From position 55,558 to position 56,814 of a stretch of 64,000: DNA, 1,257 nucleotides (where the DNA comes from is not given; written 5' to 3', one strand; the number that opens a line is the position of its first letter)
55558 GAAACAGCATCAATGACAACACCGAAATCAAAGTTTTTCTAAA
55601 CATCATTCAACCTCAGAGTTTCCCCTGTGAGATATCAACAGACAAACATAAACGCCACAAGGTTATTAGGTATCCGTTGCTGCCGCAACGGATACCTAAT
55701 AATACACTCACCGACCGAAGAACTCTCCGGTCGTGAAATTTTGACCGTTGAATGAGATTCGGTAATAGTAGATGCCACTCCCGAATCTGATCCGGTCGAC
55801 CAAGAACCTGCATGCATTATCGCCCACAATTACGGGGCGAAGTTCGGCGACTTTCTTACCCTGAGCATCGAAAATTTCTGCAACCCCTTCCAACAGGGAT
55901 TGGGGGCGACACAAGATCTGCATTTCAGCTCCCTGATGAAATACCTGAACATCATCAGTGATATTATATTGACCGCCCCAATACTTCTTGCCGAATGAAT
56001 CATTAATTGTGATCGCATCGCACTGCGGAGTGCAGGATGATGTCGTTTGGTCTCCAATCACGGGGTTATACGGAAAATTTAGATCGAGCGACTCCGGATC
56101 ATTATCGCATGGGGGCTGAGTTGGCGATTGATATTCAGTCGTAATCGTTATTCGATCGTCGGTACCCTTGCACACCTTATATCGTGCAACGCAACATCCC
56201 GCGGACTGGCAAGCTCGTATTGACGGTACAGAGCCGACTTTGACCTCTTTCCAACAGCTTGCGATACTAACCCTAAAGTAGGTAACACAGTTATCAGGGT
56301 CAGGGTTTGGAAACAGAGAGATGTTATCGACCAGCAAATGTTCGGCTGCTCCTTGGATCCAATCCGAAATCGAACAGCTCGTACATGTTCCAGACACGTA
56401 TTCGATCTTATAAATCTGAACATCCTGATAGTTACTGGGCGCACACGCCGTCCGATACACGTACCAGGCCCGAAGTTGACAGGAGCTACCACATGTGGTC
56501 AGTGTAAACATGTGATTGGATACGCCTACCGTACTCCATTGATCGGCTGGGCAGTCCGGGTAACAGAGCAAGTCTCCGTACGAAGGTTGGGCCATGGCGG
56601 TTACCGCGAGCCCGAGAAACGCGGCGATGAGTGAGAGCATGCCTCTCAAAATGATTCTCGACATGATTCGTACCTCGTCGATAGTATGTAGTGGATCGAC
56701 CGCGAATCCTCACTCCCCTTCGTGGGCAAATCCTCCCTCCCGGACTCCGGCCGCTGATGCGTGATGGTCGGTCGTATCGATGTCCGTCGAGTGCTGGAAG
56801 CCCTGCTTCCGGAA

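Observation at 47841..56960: Duplicated two-module array of six T9SS-tagged secreted proteins (4 BNR beta-propellers, 2 novel Cys-rich proteins)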

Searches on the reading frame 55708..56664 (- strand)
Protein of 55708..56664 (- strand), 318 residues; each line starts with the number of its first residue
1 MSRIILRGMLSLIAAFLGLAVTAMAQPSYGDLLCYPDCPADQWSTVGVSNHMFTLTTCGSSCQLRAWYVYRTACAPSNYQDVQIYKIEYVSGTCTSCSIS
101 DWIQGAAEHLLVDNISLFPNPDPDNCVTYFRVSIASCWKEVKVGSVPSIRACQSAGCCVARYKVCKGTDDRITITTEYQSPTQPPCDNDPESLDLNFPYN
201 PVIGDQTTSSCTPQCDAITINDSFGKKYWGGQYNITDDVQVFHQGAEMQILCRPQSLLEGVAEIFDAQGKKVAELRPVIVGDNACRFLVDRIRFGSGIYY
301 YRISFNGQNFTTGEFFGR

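Call 3: search_protein_families(library=pfam, proteins=[window:55708-56664:-], max_evalue=0.1)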
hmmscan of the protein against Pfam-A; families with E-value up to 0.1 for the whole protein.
window:55708-56664:- (318 aa): 0 families

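Call 4: search_protein_families(library=ncbifam, proteins=[window:55708-56664:-], max_evalue=0.1)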
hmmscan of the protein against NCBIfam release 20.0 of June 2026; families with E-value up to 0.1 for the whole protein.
window:55708-56664:- (318 aa): 1 family
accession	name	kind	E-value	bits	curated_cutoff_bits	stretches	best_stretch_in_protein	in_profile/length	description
TIGR04183.1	Por_Secre_tail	domain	0.0016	18.3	23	1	262-312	23-67/72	T9SS type A sorting domain-containing protein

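Call 11: find_homologous_proteins(query=window:55708-56664:-, max_evalue=0.001)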
Query window:55708-56664:- (318 aa): 2 proteins with E <= 0.001 among 564 candidates.
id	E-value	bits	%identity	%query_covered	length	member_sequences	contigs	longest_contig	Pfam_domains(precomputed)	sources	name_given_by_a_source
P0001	4.0e-221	751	100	100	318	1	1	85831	-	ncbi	-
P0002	3.1e-114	400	55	100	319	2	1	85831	-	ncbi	-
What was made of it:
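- Tried and rejected: The k-mer-prefiltered homolog search with F found only F itself and its paralog (call 11).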

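Call 13: find_encoding_contigs(protein=P0001, flank=10000, max_places=3)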
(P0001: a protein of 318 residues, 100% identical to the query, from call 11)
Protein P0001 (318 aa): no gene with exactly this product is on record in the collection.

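Call 53: predict_structure(alignment_id=A6)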
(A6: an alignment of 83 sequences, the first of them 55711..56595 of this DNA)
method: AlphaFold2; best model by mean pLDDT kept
length: 295 residues; sequences in the alignment: 83
mean_pLDDT: 86.0   pTM: 0.73
mean pLDDT of the five models: 86.0, 86.0, 85.9, 85.8, 84.8
residues with pLDDT >= 90: 163; 70-90: 100; 50-70: 25; < 50: 7
segments of 3 or more residues with pLDDT < 50: 208-213
pLDDT, mean of each block of 10 residues (from residue 1): 71 92 81 87 93 94 93 94 92 80 96 92 90 91 93 90 79 61 87 88 52 65 88 87 96 89 94 94 87 88
secondary structure, 60 per line:
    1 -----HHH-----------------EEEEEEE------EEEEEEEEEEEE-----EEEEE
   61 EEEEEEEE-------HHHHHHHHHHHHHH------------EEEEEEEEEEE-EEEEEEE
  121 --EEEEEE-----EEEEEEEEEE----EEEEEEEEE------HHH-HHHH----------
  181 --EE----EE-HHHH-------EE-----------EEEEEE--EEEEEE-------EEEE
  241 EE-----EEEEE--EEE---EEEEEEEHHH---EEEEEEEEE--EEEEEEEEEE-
elements in order: E26-32 E39-50 E56-68 H76-89 E102-112 E114-120 E123-128 E134-143 E148-156 H167-170 H192-195 E216-221 E224-229 E237-242 E248-252 E255-257 E261-267 E274-282 E285-294
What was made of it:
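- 55708..56664 (-): Gene F: 318-aa protein with a signal peptide (AMA|Q), the 14-Cys domain (18 Cys in total) and a CTD. The AlphaFold2 model has pLDDT 86 and pTM 0.73 (call 53).
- On T9SS type A cargo (CTD; TIGR04183 / PF18962): The F model has strands across residues 216-294 at pLDDT 87-96 (call 53).
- The confident model has pLDDT 86 (call 53).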

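Call 66: fold_search(model_id=the predicted structure, library=pdb)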
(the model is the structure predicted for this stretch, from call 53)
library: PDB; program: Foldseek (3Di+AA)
matches with E <= 10: 1769; with E <= 0.001: 4
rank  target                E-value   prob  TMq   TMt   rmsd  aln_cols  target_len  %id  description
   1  6hg4_B                4.0e-04  0.72  0.19  0.14  22.1       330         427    7  Crystal Structure of the human IL-17RC ECD in complex with human IL-17F (released 2020-03-18)
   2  3tbs_D                4.8e-04  0.54  0.17  0.18  19.4       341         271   10  CRYSTAL STRUCTURE OF THE MURINE CLASS I MAJOR HISTOCOMPATIBILITY COMPLEX H-2DB IN COMPLEX THE WITH LCMV-DERIVED GP33 A (released 2012-08-08)
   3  6hg9_B                6.7e-04  0.72  0.20  0.15  20.7       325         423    9  Crystal Structure of the human IL-17RC ECD in complex with human IL-17F, Crystal form II (released 2020-03-18)
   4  3qul_J                8.8e-04  0.38  0.16  0.17  19.0       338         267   10  Crystal structures of the murine class I major histocompatibility complex H-2Db in complex with LCMV-derived gp33 alte (released 2012-03-21)
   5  7uwn_G                1.2e-03  0.72  0.19  0.15  20.7       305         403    9  Structure of the IL-17A-IL-17RA-IL-17RC ternary complex (released 2022-07-27)
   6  1hzh_K                1.2e-03  0.47  0.19  0.14  26.9       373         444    9  CRYSTAL STRUCTURE OF THE INTACT HUMAN IGG B12 WITH BROAD AND POTENT ACTIVITY AGAINST PRIMARY HIV-1 ISOLATES: A TEMPLAT (released 2001-08-15)
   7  7uwn_C                1.7e-03  0.60  0.19  0.21  19.0       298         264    7  Structure of the IL-17A-IL-17RA-IL-17RC ternary complex (released 2022-07-27)
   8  5v43_A                1.8e-03  0.77  0.19  0.25  17.9       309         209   10  Engineered human IgG Fc domain aglyco801 (released 2017-06-21)
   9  3rol_C                2.0e-03  0.38  0.17  0.19  19.0       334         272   10  Murine class I major histocompatibility complex H-2Kb in complex with post-translationally modified LCMV-derived gp34- (released 2012-04-04)
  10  4pjf_C                2.1e-03  0.69  0.21  0.24  18.4       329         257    7  Structure of human MR1-Ac-6-FP in complex with human MAIT B-C10 TCR (released 2014-07-09)
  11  5e8n_J                2.1e-03  0.44  0.18  0.20  18.9       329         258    8  The structure of the TEIPP associated Trh4 peptide in complex with H-2D(b) (released 2016-02-03)
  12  4guc_A                2.3e-03  1.00  0.22  0.51   2.6        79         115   13  1.4 Angstrom resolution crystal structure of uncharacterized protein BA_2500 from Bacillus anthracis str. Ames (released 2012-10-10)
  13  3sd2                  2.4e-03  1.00  0.22  0.66   3.9        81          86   12  Crystal structure of a putative member of duf3244 protein family (BT_3571) from Bacteroides thetaiotaomicron vpi-5482 at (released 2011-06-29)
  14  8fjb_A                2.5e-03  0.41  0.18  0.20  19.9       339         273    9  CryoEM structure of HLA-A2 MAGEA4 (286-294) in complex with H2aM31345N Fab (released 2023-12-20)
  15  4uow_1                2.8e-03  1.00  0.18  0.41   5.3        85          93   16  Crystal structure of the titin M10-Obscurin Ig domain 1 complex (released 2014-12-17)
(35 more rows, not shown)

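Call 76: search_solved_structures(query=A6, max_evalue=1)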
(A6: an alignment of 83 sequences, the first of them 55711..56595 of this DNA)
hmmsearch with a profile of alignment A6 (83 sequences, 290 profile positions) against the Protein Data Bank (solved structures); distinct sequences matched with E-value up to 1: 8.
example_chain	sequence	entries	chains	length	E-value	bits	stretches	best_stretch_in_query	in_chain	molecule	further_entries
8vba_A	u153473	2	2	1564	2.2e-10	43.4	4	203-286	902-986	EtpA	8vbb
8s80_A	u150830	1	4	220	0.001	21.6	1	201-285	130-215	S-layer protein sap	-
8glk_D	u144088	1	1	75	0.066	15.6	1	211-287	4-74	Endonuclease I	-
8glj_D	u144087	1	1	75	0.079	15.4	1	211-286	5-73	Por secretion system C-terminal sorting domain-containing protein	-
8qb1_A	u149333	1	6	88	0.14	14.5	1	214-286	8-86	Mirolase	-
9c14_A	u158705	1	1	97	0.17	14.3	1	215-274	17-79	Copper transport protein YcnJ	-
5icu_A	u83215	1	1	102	0.46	12.9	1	232-276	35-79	CopC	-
7pq4_A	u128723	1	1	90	0.98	11.8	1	213-287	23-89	Arginine-specific cysteine proteinase (Arg-gingipain)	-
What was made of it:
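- On Any described protein family, for the Cys-rich domain: The profile against PDB sequences matches only the CTD region (call 76).
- The family profile hits PDB T9SS CTD sequences only in that region (call 76).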

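Call 87: search_protein_families(library=ncbifam, alignment_id=A6, max_evalue=0.01)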
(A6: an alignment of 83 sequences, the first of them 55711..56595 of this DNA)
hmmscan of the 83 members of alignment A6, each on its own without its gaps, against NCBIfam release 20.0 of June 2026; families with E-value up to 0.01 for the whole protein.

A. member 1, window:55711-56595:- (295 aa): 1 family
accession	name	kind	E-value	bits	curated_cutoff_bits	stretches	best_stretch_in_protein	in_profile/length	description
TIGR04183.1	Por_Secre_tail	domain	0.0013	18.6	23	1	239-289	23-67/72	T9SS type A sorting domain-containing protein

B. families by the number of members that match (of 83 scanned): 6 families
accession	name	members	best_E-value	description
TIGR04183.1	Por_Secre_tail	19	1.6e-08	T9SS type A sorting domain-containing protein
NF038113.1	T9SSA_dep_M36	13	3.6e-07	T9SS-dependent M36 family metallopeptidase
NF052323.1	T9SSA_dep_M6i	5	2.5e-05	T9SS-dependent M6-like inactivated metalloprotease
NF050177.1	TapA_OM_Porphy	2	4.6e-08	TapA/TapC family T9SS-dependent outer membrane protein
TIGR00150.1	T6A_YjeE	1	0.0092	tRNA (adenosine(37)-N6)-threonylcarbamoyltransferase complex ATPase subunit type 1 TsaE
NF010826.0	PRK14230.1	1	0.0094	camphor resistance protein CrcB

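Call 91: search_protein_families(library=pfam, alignment_id=A6, max_evalue=1)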
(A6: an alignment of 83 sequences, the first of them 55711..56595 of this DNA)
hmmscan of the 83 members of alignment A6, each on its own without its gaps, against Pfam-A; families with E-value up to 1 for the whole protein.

A. member 1, window:55711-56595:- (295 aa): 0 families

B. families by the number of members that match (of 83 scanned): 21 families
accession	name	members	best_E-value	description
PF18962.6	Por_Secre_tail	22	4.4e-10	Secretion system C-terminal sorting domain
PF11589.14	DUF3244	3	0.0015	Domain of unknown function (DUF3244)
PF13585.12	CHU_C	3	0.0044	CHU_C Type IX secretion signal domain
PF13860.13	FlgD_ig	2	0.0024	FlgD Ig-like domain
PF18986.5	DUF5719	1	0.022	Family of unknown function (DUF5719)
PF17413.7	VirB7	1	0.025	Outer membrane lipoprotein virB7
PF20802.2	MAML1_3_TAD1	1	0.026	Mastermind-like 1/3, transactivation domain 1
PF02012.26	BNR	1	0.073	BNR/Asp-box repeat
PF00525.23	Crystallin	1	0.082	Alpha crystallin A chain, N terminal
PF10908.13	Tlde1_dom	1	0.1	Tlde1 domain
PF24133.1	DUF7400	1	0.11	Domain of unknown function (DUF7400)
PF09036.15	Bcr-Abl_Oligo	1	0.12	Bcr-Abl oncoprotein oligomerisation domain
PF01257.25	2Fe-2S_thioredx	1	0.12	Thioredoxin-like [2Fe-2S] ferredoxin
PF20130.4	DUF6520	1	0.16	Family of unknown function (DUF6520)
PF13573.12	SprB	1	0.16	SprB repeat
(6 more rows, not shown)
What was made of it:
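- Of 83 family members, 22 hit PF18962 (best E 4e-10) and 19 hit TIGR04183 (calls 87, 91).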
